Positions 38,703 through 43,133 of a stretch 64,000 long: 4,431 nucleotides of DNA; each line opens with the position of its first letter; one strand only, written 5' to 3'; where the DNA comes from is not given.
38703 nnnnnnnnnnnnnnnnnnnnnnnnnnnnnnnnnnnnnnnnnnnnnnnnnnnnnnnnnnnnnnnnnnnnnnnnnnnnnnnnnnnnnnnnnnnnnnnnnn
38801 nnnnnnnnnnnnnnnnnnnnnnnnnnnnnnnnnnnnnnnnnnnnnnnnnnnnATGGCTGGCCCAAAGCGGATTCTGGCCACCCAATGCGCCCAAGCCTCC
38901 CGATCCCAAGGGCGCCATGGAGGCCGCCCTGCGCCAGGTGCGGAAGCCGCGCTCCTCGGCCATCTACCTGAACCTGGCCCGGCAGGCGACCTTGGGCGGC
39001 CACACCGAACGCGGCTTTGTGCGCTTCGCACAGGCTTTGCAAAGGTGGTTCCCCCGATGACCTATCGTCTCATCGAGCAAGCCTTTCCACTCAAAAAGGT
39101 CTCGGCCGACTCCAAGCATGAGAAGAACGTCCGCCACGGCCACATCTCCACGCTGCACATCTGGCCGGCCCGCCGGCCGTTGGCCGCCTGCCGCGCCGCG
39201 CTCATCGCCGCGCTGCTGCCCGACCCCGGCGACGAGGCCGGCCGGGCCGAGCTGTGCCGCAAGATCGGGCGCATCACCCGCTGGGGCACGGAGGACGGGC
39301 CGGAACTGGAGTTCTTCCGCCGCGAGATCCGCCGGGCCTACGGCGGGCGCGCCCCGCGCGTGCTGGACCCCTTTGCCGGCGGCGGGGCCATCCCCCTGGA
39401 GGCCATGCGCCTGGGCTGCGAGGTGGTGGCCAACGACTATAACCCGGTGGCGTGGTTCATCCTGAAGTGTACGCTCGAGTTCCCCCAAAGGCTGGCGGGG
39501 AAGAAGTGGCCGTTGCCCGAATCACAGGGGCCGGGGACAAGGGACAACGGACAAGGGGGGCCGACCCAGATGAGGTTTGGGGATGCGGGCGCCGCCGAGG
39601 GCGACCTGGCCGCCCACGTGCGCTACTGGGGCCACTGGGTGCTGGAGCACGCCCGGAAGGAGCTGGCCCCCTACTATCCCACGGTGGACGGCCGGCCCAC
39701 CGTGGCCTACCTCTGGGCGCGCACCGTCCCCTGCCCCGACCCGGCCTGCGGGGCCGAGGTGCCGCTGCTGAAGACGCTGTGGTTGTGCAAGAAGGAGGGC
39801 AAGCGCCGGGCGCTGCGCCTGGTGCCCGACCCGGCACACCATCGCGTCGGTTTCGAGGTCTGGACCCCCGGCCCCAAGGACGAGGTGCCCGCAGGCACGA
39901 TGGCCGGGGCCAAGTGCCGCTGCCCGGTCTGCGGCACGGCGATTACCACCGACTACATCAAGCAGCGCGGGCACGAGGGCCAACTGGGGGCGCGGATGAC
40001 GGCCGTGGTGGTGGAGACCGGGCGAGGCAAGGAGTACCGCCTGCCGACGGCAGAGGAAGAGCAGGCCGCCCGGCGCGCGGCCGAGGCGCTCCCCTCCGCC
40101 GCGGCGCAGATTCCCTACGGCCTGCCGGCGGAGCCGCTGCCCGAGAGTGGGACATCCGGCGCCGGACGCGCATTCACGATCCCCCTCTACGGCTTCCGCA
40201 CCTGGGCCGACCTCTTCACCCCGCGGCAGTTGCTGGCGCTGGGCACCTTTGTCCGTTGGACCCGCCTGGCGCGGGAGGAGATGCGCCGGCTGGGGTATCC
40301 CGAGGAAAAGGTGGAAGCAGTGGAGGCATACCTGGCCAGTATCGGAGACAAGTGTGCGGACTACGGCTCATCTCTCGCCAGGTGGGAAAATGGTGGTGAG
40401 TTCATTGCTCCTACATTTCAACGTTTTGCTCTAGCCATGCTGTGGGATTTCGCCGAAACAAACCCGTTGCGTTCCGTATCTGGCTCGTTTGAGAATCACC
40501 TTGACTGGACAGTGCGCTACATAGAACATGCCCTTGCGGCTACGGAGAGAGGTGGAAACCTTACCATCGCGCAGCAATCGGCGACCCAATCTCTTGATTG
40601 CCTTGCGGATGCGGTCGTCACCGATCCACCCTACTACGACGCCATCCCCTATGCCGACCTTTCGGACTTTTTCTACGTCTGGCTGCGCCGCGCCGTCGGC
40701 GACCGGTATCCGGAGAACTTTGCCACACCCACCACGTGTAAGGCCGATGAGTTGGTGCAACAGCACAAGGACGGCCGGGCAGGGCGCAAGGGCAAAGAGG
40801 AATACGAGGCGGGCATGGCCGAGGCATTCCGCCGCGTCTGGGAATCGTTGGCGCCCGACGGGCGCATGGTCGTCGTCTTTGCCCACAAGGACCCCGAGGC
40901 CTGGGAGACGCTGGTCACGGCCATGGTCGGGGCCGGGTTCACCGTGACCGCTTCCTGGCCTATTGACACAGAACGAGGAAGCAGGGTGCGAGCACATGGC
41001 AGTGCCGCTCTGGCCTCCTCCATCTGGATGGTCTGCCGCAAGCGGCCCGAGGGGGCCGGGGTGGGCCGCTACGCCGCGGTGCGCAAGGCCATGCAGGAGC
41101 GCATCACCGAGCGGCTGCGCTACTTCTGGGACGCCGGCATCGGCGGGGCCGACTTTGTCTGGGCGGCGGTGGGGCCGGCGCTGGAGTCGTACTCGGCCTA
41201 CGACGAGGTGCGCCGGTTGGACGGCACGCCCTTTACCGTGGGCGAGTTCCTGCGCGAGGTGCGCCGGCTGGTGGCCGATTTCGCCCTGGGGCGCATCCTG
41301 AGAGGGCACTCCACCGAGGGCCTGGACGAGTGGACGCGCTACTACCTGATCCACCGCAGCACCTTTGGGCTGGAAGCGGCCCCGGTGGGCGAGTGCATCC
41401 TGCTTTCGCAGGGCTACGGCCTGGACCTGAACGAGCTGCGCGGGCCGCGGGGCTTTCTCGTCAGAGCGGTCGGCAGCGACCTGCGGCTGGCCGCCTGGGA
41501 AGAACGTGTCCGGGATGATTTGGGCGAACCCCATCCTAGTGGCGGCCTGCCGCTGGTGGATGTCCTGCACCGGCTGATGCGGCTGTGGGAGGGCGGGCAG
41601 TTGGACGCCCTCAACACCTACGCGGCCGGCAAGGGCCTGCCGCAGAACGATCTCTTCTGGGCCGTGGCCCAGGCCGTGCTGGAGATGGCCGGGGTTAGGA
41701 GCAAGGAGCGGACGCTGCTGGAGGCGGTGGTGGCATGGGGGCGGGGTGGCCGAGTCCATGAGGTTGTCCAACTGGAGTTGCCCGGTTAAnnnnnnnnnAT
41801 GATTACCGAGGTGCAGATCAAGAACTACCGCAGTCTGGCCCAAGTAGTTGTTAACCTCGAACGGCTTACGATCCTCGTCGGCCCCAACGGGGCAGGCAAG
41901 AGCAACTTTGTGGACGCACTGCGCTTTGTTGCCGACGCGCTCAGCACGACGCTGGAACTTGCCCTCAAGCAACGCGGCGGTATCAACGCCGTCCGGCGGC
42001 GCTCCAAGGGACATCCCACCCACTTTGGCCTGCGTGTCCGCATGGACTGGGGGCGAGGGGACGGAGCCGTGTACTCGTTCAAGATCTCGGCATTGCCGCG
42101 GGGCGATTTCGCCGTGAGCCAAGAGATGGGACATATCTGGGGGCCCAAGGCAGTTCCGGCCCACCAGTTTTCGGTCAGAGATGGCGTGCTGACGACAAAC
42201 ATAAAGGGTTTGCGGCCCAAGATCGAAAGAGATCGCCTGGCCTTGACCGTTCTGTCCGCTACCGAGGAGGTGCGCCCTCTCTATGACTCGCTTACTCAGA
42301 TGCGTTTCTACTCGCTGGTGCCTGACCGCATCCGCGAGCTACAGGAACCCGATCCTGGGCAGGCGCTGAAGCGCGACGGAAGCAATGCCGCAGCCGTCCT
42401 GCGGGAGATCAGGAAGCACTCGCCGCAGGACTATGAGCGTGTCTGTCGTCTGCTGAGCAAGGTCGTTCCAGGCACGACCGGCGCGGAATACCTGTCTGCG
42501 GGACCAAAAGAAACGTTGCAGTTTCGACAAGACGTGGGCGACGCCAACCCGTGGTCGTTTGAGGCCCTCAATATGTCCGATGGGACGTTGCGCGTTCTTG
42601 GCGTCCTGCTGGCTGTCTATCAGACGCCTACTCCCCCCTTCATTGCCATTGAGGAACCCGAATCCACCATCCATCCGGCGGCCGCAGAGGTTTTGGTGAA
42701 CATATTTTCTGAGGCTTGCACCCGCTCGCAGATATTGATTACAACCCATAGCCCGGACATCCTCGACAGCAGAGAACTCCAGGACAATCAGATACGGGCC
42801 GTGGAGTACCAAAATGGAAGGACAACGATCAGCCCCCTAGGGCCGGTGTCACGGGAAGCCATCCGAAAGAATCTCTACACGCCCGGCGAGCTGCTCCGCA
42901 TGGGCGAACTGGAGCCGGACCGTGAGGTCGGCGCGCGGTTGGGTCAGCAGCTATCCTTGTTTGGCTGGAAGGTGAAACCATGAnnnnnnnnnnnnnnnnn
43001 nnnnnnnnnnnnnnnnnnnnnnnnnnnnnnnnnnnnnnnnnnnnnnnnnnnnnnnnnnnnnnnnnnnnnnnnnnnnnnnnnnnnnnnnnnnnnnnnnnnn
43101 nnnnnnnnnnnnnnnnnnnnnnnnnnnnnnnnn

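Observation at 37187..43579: Two paralogous ATPase + small-partner pairs flank the methyltransferase; one partner has lost the acidic N-terminal motif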

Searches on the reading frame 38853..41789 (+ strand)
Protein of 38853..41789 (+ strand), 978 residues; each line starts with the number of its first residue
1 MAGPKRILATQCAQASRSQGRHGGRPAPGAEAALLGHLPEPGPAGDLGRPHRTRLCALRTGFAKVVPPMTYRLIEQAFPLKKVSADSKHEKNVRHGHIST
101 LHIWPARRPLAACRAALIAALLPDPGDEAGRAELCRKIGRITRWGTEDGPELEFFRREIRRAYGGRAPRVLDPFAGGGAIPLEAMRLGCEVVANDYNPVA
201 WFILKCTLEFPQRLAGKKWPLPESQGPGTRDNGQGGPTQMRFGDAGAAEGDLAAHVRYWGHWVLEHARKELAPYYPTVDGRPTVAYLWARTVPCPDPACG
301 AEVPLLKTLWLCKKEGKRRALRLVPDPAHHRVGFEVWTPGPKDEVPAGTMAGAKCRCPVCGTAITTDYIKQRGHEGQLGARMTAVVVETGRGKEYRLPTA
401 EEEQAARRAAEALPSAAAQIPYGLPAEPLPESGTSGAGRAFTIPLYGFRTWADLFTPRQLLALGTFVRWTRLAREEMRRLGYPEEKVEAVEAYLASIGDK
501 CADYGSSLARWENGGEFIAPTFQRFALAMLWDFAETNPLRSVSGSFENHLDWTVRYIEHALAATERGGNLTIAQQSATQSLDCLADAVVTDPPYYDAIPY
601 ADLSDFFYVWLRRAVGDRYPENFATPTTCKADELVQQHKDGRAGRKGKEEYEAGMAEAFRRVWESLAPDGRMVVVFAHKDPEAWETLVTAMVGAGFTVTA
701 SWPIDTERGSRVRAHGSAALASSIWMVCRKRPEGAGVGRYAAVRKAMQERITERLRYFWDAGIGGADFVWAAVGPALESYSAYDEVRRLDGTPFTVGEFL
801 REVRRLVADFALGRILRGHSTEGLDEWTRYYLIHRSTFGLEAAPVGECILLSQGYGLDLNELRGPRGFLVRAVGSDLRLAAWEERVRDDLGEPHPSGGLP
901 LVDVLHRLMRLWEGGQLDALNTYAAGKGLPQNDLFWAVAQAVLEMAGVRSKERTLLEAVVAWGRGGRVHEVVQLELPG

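Call 7: search_protein_families(library=pfam, proteins=[window:38853-41789:+], max_evalue=0.1)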
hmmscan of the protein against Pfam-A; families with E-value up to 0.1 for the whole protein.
window:38853-41789:+ (978 aa): 5 families
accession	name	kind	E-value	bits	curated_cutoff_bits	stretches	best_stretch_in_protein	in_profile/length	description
PF06634.17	DUF1156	-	4.2e-20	72.1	24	1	77-128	1-53/73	Protein of unknown function (DUF1156)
PF02086.21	MethyltransfD12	-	0.00038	20.7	22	1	166-209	20-63/253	D12 class N6 adenine-specific DNA methyltransferase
PF01170.24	UPF0020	-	0.0027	17.9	22.3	0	169-202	31-64/197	RMKL-like, methyltransferase domain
PF01555.25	N6_N4_Mtase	-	0.0042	17.5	26.7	0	586-693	2-70/221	DNA methylase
PF03602.21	Cons_hypoth95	-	0.023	14.8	24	0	165-199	40-75/182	Conserved hypothetical protein 95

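Call 8: search_protein_families(library=padloc, proteins=[window:38853-41789:+], max_evalue=0.1)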
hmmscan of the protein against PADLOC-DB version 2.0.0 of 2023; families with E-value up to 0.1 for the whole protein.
window:38853-41789:+ (978 aa): 22 families
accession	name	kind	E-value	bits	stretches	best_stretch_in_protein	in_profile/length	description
PDLC00661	HmaB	-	3.6e-146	486.5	2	168-913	139-901/973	DNA-adenine methylase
PDLC00660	HmaB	-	3e-144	480.2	2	167-913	139-895/967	DNA-adenine methylase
PDLC03233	MTase_II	-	1.6e-62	210.1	2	283-748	210-657/731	Type II methyltransferase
PDLC02189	DUF1156_MTase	-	3.6e-46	155.8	3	446-740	437-688/944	-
PDLC03352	MTase_II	-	1.5e-42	143.5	3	424-618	393-599/1023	Type II methyltransferase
PDLC03314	MTase_II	-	2e-30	103.6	3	574-732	536-680/944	Type II methyltransferase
PDLC02541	PglX|PglXI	-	3.7e-11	39.9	1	418-725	351-617/919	PglXI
PDLC04134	mad2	-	5.4e-10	36.7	2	567-698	337-420/492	mads_2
PDLC03312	MTase_II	-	4.8e-09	32.5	1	581-711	1125-1243/1344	Type II methyltransferase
PDLC03367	MTase_II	-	1.5e-08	31.4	2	585-698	346-444/633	Type II methyltransferase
PDLC03319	MTase_II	-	3.9e-08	30.6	1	159-209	16-66/503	Type II methyltransferase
PDLC03346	MTase_II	-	1.1e-07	28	1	570-735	591-740/1068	Type II methyltransferase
PDLC03345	MTase_II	-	0.00027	17.4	1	167-209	49-91/581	Type II methyltransferase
PDLC03380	MTase_II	-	0.0016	15.8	1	582-612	260-290/393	Type II methyltransferase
PDLC03322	MTase_II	-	0.0029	14.5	1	167-204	65-102/446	Type II methyltransferase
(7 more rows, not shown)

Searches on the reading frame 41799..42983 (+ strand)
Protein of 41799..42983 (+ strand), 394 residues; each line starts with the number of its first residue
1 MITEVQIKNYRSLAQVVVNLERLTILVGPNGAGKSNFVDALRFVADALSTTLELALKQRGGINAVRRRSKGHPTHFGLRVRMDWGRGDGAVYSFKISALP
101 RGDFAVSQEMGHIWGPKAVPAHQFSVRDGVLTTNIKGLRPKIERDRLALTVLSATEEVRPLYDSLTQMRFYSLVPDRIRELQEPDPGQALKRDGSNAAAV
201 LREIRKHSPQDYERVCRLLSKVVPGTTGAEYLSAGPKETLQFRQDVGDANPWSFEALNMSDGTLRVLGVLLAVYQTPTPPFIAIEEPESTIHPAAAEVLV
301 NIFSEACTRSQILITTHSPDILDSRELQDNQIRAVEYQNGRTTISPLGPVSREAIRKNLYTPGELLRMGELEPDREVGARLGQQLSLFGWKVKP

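Call 7: search_protein_families(library=pfam, proteins=[window:41799-42983:+], max_evalue=0.1)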
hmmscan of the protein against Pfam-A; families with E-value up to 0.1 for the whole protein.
window:41799-42983:+ (394 aa): 10 families
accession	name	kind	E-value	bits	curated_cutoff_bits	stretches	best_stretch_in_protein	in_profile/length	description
PF13304.12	AAA_21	-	1.1e-30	108.2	27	2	176-323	175-304/304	AAA domain, putative AbiEii toxin, Type IV TA system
PF13175.12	AAA_15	-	5.7e-22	79.3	32.1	2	1-46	1-48/374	AAA ATPase domain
PF02463.25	SMC_N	-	1.1e-15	58.1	40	1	1-340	1-217/220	RecF/RecN/SMC N terminal domain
PF13476.12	AAA_23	-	1.4e-07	32.8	27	1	5-45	2-43/201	AAA domain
PF11398.14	DUF2813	-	1e-06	28.8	21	2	278-329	283-332/372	Protein of unknown function (DUF2813)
PF13555.12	AAA_29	-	1.2e-05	25.3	27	1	3-44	2-45/61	P-loop containing region of AAA domain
PF00005.33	ABC_tran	-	0.034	15.2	25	1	18-42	8-32/137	ABC transporter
PF21752.2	DACNG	-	0.066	13.6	27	0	156-203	155-202/208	Probable sensor domain DACNG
PF03193.22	RsgA_GTPase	-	0.079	13.2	30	0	8-43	92-128/174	RsgA GTPase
PF13514.12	AAA_27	-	0.08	13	22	0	10-42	11-47/206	AAA domain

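Call 8: search_protein_families(library=padloc, proteins=[window:41799-42983:+], max_evalue=0.1)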
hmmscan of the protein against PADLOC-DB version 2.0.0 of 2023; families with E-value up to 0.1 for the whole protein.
window:41799-42983:+ (394 aa): 152 families (the best 25 are shown)
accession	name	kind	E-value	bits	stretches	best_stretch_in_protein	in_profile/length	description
PDLC04178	HEC-01A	-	1.7e-134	446.8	1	2-385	9-391/399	-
PDLC04182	HEC-01A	-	2.7e-52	176.1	1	2-333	4-360/406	-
PDLC04175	HEC-01A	-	1e-47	161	1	2-353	6-341/363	-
PDLC04176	HEC-01A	-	3.7e-42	143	1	2-346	3-343/371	-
PDLC04180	HEC-01A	-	8.6e-41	138.4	1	2-350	3-349/382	-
PDLC04183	HEC-01A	-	1.4e-38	131.1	2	150-325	175-351/402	-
PDLC04179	HEC-01A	-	2.6e-36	123.7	2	151-326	234-409/459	-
PDLC04184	HEC-01A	-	3.9e-35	119.7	2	157-331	210-400/464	-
PDLC04177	HEC-01A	-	9.6e-35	118.3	2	177-371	199-388/393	-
PDLC04391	PDC-M07A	-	1.7e-34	117.5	1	1-335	1-360/412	-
PDLC04144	HEC-01B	-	1.7e-31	107.7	2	185-344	205-361/395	-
PDLC04393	PDC-M07A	-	5.9e-31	105.9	2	157-333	187-362/435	-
PDLC04392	PDC-M07A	-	6.3e-31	105.9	2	157-335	185-362/432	-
PDLC02980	AriA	-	2.6e-30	104.4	2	206-323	220-304/304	-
PDLC04389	PDC-M07A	-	3.6e-30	103.3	2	160-347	193-396/443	-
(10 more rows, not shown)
